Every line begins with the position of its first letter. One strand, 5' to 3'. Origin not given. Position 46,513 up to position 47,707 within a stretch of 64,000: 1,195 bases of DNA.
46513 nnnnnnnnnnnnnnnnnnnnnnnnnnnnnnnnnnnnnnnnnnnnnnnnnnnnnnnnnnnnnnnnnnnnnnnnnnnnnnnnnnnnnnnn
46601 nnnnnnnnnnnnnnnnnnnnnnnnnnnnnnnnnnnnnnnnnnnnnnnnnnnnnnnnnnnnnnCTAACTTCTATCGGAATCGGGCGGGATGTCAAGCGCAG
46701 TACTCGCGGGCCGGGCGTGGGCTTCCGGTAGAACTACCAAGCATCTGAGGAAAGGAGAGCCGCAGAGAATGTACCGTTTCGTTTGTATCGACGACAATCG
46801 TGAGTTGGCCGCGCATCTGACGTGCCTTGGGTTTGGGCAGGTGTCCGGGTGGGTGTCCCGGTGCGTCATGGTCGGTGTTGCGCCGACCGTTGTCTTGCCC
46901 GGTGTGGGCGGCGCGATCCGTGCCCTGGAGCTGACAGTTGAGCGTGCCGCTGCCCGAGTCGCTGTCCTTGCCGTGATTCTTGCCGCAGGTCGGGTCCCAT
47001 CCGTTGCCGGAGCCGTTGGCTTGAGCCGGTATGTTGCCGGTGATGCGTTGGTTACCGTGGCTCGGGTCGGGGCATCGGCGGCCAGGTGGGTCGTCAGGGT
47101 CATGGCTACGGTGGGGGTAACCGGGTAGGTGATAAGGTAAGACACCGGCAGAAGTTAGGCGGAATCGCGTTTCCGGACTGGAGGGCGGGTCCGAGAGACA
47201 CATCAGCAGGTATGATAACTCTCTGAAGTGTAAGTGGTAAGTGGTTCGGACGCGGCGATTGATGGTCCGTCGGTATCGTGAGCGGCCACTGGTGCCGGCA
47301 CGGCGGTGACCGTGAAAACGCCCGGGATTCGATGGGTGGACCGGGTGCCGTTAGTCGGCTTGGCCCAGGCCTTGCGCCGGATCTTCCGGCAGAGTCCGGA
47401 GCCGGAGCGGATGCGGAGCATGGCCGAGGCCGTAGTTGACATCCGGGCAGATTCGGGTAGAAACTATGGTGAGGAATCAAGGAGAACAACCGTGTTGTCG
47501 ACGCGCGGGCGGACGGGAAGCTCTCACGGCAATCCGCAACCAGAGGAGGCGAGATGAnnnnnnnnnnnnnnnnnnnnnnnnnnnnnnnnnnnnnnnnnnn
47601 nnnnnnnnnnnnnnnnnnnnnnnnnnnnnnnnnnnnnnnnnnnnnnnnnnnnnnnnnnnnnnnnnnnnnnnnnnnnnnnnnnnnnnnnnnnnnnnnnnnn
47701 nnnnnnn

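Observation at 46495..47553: ~1 kb region with strong G+T / C+A strand skew and no convincing coding frame between two T9SS genes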

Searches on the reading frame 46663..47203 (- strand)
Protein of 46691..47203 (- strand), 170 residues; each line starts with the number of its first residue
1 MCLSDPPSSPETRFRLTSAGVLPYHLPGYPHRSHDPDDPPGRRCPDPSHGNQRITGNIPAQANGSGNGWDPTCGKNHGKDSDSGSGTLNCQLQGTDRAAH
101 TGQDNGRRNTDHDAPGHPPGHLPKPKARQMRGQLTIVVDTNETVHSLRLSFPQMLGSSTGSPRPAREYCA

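Call 7: search_protein_families(library=pfam, proteins=[window:46691-47203:-, window:46663-47145:-], max_evalue=1)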
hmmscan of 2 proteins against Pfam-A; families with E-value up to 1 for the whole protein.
window:46691-47203:- (170 aa): 0 families

window:46663-47145:- (160 aa): 0 families

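Call 20: find_homologous_proteins(query=window:46691-47203:-, max_evalue=0.01)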
Query window:46691-47203:- (170 aa): 1 proteins with E <= 0.01 among 66 candidates.
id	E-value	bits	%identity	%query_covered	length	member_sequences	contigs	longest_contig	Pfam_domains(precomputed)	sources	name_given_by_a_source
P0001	6.6e-113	393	100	100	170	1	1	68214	-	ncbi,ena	-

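Call 21: find_encoding_contigs(protein=P0001, flank=10000, max_places=10)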
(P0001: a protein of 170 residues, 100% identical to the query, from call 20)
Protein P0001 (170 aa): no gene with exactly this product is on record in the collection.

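Call 22: list_cluster_members(proteins=[P0001])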
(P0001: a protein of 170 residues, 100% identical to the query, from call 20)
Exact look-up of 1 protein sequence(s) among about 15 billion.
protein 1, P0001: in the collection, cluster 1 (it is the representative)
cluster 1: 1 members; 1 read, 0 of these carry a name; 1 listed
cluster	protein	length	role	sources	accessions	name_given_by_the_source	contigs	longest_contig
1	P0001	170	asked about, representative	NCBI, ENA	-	-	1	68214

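Call 56: search_protein_representatives(protein=window:46691-47203:-)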
Query: 170 residues. Proteins with E-value up to 0.001 (for the whole library): 3; up to 1e-10: 2; up to 1e-30: 1. The best 3 are listed.
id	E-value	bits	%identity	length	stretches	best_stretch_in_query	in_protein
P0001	2.1e-113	393.4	100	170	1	1-170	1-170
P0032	7.2e-12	62.4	31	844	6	12-119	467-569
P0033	6.2e-10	56.1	32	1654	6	23-118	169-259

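Call 66: search_protein_families(library=ncbifam, proteins=[window:46691-47203:-, window:46663-47145:-], max_evalue=1)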
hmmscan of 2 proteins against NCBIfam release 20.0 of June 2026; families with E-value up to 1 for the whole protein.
window:46691-47203:- (170 aa): 0 families

window:46663-47145:- (160 aa): 0 families

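Call 67: search_protein_families(library=phrogs, proteins=[window:46691-47203:-, window:46663-47145:-], max_evalue=1)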
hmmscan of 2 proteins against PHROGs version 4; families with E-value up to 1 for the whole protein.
window:46691-47203:- (170 aa): 0 families

window:46663-47145:- (160 aa): 0 families

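Call 71: predict_structure(protein=window:46694-47203:-)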
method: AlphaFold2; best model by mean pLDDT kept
length: 170 residues; sequences in the alignment: 1
mean_pLDDT: 39.8   pTM: 0.32
mean pLDDT of the five models: 39.8, 37.6, 34.1, 30.9, 28.2
residues with pLDDT >= 90: 0; 70-90: 0; 50-70: 32; < 50: 138
segments of 3 or more residues with pLDDT < 50: 1-85, 95-107, 113-117, 123-128, 140-143, 152-170
pLDDT, mean of each block of 10 residues (from residue 1): 29 31 30 33 29 32 36 44 50 49 43 47 49 56 51 38 29
secondary structure, 60 per line:
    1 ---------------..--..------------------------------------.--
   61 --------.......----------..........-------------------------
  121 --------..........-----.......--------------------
elements in order: E69-75 E86-95 E129-138 E144-150

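Call 84: search_solved_structures(query=window:46666-47145:-, max_evalue=1)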
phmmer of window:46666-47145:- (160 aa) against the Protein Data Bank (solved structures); distinct sequences matched with E-value up to 1: 1.
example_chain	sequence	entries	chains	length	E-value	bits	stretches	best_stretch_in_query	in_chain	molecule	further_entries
8oqh_A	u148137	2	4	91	0.72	13.4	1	102-143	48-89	Type 1 phosphatidylinositol 4,5-bisphosphate 4-phosphatase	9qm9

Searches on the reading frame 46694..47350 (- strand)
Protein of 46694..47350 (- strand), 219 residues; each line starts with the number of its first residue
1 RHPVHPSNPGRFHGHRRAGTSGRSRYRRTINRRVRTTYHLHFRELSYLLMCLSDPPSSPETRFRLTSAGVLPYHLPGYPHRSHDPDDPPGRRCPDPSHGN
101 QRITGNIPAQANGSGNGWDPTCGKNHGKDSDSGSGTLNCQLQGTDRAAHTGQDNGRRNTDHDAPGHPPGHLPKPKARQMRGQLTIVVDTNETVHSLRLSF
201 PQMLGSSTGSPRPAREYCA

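Call 72: find_related_loci(query=window:46694-47350:-, collection=metagenome_contigs, flank=3000)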
Query window:46694-47350:- (219 aa) in metagenome_contigs; peptide patterns used: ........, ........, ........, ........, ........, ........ (x = any residue, [..] = any of these).
382 stretches matched a pattern, but none encodes a relative of the query by tblastn (E <= 1e-3).

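Call 73: find_related_loci(query=window:46694-47350:-, collection=viral_contigs, flank=3000)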
Query window:46694-47350:- (219 aa) in viral_contigs; peptide patterns used: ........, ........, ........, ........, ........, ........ (x = any residue, [..] = any of these).
3 stretches matched a pattern, but none encodes a relative of the query by tblastn (E <= 1e-3).

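Call 82: search_solved_structures(query=window:46694-47350:-, max_evalue=1)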
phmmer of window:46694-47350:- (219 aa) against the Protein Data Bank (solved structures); distinct sequences matched with E-value up to 1: 0.

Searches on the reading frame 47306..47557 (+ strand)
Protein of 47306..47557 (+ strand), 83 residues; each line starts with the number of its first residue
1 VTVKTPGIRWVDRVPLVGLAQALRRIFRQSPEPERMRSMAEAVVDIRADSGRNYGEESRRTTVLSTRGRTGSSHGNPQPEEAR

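Call 7: search_protein_families(library=pfam, proteins=[window:47306-47557:+], max_evalue=1)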
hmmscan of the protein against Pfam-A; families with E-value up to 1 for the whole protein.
window:47306-47557:+ (83 aa): 0 families

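Call 66: search_protein_families(library=ncbifam, proteins=[window:47306-47557:+], max_evalue=1)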
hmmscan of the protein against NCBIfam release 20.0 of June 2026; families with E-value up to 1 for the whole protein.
window:47306-47557:+ (83 aa): 1 family
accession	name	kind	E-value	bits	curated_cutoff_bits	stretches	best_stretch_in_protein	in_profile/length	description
NF002894.0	PRK03379.1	equivalog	0.096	11.8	234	1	8-63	104-159/266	vitamin B12 ABC transporter substrate-binding protein BtuF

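Call 67: search_protein_families(library=phrogs, proteins=[window:47306-47557:+], max_evalue=1)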
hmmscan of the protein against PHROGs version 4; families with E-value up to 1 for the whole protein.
window:47306-47557:+ (83 aa): 0 families
